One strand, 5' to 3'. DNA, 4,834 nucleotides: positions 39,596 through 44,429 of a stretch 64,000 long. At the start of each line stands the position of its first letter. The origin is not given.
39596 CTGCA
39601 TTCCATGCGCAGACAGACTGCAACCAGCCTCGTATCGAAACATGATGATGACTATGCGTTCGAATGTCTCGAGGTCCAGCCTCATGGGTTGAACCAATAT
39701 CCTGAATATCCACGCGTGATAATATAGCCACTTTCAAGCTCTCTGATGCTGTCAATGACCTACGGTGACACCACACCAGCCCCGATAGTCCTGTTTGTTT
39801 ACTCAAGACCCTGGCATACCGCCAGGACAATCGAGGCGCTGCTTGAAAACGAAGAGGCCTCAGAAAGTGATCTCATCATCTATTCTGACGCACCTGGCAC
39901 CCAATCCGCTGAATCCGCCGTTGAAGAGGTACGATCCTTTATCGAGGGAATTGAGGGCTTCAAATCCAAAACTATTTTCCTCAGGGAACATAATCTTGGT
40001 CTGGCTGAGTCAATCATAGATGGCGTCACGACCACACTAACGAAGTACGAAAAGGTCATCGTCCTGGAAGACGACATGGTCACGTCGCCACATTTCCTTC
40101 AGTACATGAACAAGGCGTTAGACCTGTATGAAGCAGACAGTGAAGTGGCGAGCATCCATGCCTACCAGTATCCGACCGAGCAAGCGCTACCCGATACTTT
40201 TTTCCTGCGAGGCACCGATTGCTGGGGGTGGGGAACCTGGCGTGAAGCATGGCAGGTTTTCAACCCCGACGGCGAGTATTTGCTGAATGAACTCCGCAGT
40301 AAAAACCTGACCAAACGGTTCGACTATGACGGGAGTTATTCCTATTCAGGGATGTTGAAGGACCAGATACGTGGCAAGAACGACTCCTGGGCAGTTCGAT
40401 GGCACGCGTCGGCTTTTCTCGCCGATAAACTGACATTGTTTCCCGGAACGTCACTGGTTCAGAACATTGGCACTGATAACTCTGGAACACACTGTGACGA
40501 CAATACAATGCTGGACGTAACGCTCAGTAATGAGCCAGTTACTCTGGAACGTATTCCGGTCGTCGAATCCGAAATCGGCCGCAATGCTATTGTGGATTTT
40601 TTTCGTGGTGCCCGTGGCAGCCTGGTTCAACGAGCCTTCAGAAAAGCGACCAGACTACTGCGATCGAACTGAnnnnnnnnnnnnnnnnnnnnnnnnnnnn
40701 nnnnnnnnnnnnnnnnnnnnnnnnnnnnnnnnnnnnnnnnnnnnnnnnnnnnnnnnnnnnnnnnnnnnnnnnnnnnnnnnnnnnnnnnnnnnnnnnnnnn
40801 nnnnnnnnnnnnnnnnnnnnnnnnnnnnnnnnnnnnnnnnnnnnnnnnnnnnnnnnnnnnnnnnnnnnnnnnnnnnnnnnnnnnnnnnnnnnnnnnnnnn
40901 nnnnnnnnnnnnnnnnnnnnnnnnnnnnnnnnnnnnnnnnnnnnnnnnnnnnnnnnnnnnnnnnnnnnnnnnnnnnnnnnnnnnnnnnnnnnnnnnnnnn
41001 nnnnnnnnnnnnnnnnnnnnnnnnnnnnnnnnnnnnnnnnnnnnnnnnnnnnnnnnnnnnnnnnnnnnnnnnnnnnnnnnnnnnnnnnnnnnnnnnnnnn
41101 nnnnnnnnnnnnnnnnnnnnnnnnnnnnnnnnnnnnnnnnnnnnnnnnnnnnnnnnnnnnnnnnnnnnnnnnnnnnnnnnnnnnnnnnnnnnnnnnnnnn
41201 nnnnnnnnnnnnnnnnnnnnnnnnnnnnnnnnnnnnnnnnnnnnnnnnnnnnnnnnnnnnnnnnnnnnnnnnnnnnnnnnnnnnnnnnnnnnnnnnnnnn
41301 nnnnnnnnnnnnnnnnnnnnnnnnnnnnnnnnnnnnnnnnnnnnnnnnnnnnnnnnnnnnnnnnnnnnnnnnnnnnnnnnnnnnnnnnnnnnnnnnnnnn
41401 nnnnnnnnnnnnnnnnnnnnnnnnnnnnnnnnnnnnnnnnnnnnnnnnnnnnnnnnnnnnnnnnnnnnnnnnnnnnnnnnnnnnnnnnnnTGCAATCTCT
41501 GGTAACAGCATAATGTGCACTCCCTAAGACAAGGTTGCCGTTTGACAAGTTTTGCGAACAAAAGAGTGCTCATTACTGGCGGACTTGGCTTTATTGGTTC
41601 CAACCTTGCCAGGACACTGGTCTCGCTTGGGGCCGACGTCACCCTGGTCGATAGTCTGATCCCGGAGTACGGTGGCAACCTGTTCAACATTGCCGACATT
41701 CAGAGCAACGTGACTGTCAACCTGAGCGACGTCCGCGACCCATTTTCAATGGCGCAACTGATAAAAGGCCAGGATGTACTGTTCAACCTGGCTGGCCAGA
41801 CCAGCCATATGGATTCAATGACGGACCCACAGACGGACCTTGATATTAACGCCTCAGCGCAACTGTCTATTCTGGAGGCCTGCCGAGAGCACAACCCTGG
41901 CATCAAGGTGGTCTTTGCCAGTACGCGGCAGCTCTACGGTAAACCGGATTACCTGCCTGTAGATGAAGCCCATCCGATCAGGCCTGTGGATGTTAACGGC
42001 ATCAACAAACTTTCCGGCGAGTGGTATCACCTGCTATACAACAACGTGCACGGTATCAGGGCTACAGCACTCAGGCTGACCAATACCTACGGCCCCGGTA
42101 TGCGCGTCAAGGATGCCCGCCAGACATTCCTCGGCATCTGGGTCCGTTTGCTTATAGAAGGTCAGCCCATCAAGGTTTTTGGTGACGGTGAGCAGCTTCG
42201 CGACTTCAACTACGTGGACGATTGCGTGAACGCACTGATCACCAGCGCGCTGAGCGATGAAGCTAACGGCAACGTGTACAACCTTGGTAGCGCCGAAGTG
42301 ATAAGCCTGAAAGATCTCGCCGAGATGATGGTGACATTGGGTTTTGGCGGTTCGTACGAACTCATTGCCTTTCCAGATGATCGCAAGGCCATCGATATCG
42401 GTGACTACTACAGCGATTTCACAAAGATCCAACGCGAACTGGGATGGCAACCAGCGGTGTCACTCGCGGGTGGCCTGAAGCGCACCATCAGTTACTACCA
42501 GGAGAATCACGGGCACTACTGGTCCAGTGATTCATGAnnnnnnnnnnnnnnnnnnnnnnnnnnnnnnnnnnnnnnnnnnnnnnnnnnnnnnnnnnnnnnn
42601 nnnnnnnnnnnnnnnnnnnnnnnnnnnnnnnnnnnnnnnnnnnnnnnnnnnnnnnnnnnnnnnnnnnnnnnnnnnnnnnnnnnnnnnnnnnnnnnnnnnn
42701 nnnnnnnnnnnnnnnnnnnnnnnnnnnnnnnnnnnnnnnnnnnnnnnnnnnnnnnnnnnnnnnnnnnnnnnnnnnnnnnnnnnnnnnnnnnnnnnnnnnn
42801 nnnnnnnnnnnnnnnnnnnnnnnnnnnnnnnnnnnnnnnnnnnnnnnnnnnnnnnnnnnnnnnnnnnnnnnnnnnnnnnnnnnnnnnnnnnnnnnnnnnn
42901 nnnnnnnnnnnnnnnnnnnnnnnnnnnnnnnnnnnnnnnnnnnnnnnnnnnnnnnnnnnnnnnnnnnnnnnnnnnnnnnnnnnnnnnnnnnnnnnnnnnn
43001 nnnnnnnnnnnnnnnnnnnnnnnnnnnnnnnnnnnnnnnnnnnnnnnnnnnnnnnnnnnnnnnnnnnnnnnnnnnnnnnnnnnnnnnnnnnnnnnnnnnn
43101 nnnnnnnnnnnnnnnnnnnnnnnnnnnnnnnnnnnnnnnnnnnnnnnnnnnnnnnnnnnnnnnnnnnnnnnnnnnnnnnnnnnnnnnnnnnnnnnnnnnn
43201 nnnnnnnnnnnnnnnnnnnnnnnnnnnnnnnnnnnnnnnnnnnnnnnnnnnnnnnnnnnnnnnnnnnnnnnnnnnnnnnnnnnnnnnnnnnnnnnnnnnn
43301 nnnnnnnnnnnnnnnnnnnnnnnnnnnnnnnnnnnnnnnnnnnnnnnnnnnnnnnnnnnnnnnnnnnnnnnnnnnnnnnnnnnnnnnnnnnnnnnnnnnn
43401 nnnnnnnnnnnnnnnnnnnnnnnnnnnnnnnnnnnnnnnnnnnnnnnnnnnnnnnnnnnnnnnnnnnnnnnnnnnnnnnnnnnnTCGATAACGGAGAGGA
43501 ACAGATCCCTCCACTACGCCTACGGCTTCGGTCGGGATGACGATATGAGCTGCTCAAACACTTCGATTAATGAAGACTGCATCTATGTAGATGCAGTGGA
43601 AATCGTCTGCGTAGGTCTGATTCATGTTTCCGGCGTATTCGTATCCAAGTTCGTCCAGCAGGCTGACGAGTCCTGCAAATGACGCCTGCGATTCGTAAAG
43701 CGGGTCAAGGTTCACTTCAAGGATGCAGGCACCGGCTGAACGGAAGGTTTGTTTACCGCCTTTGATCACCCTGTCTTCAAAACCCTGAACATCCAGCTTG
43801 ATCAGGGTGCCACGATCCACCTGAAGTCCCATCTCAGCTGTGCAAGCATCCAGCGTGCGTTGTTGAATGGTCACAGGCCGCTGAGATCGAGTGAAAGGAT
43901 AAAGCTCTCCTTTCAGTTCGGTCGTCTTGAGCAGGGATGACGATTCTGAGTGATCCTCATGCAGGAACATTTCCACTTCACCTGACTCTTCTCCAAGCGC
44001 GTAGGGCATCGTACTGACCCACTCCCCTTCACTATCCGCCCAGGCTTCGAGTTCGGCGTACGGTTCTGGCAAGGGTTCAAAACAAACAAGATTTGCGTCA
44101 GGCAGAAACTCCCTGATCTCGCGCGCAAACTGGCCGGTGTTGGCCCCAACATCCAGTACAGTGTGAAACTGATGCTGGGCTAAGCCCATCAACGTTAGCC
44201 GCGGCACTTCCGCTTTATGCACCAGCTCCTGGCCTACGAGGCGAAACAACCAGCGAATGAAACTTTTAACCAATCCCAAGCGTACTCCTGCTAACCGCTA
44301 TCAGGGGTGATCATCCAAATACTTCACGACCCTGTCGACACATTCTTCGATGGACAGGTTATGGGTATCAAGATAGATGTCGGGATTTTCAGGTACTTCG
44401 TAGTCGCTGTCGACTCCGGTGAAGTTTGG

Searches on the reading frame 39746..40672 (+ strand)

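Call 8: search_protein_families(library=pfam, proteins=[window:39746-40672:+], max_evalue=0.001)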
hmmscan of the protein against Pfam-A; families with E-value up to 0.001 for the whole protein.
window:39746-40672:+ (308 aa): 2 families
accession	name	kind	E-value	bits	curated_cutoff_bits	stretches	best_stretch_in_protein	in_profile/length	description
PF00535.33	Glycos_transf_2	-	2.6e-06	27.9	23.3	1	18-152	6-130/168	Glycosyl transferase family 2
PF03071.21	GNT-I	-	3.3e-06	26.6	25.4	1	99-143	190-234/434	GNT-I family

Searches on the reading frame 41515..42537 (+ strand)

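Call 8: search_protein_families(library=pfam, proteins=[window:41515-42537:+], max_evalue=0.001)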
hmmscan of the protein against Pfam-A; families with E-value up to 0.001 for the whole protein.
window:41515-42537:+ (340 aa): 5 families
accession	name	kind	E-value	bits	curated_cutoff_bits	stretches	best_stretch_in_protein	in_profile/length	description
PF01370.27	Epimerase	-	5.9e-49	167.1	20.9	1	18-258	1-240/240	NAD dependent epimerase/dehydratase family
PF16363.11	GDP_Man_Dehyd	-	7e-46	157.6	27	1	19-323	1-331/332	GDP-mannose 4,6 dehydratase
PF01073.25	3Beta_HSD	-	6.4e-13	48.8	22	1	19-245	1-229/280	3-beta hydroxysteroid dehydrogenase/isomerase family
PF04321.23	RmlD_sub_bind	-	3.5e-11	43.1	27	1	17-272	2-227/287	RmlD substrate binding domain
PF02719.21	Polysacc_synt_2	-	1e-06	28.6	20.2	1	18-275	1-246/293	Polysaccharide biosynthesis protein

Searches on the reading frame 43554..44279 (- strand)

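Call 31: search_protein_families(library=pfam, proteins=[window:43554-44279:-], max_evalue=0.0001)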
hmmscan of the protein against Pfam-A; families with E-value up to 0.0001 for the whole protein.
window:43554-44279:- (241 aa): 1 family
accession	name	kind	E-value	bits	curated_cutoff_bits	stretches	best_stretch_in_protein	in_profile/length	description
PF05050.19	Methyltransf_21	-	1.5e-14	55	22.7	1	43-215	1-173/173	Methyltransferase FkbM domain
